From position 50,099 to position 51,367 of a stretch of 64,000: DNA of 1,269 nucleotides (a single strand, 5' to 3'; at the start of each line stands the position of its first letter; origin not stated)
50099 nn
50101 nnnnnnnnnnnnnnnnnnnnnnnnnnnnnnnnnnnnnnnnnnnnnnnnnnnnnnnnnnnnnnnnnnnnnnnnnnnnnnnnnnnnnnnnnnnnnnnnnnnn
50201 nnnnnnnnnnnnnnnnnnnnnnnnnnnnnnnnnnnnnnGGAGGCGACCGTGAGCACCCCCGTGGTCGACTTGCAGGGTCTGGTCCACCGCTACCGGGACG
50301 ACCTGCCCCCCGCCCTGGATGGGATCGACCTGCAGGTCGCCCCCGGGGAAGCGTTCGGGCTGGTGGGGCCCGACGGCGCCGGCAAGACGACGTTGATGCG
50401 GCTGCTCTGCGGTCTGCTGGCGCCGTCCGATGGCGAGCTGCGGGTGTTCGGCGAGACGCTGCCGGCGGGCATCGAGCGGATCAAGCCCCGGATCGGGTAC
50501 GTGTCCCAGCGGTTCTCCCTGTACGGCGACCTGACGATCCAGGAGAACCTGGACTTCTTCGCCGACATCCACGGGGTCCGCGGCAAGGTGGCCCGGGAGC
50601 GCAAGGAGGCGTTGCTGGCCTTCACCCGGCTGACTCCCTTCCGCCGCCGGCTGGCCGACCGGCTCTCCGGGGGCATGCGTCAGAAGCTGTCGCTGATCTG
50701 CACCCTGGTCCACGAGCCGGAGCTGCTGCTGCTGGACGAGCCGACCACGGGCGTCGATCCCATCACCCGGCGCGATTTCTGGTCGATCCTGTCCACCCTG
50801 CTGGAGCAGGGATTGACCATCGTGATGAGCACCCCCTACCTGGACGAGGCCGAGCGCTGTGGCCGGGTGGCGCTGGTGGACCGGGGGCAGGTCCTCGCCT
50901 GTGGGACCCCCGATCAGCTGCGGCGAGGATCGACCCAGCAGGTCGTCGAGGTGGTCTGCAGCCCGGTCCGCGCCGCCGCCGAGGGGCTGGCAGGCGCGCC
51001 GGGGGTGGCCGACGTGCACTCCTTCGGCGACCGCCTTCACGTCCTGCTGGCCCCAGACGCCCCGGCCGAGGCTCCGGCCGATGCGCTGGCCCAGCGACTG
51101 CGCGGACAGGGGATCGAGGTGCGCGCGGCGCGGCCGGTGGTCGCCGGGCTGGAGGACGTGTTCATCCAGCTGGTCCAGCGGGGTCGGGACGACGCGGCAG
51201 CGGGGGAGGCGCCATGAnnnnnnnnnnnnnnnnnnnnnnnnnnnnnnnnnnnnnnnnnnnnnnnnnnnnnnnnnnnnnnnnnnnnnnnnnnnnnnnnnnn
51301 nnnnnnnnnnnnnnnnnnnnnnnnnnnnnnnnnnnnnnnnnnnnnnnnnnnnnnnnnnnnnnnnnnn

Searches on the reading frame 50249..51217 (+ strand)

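Call 40: search_protein_families(library=pfam, proteins=[window:50249-51217:+], max_evalue=0.0001)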
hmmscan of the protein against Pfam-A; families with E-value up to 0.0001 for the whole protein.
window:50249-51217:+ (322 aa): 3 families
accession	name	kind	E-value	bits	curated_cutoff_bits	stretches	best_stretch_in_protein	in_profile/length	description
PF00005.33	ABC_tran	-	9.3e-30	104.5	25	1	23-167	1-137/137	ABC transporter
PF13304.12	AAA_21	-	1.7e-06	28.8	27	0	136-195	235-297/304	AAA domain, putative AbiEii toxin, Type IV TA system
PF13732.12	DrrA1-3_C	-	2e-06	28.8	27.4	1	219-309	1-81/81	ATP-binding protein DrrA1-3-like, C-terminal domain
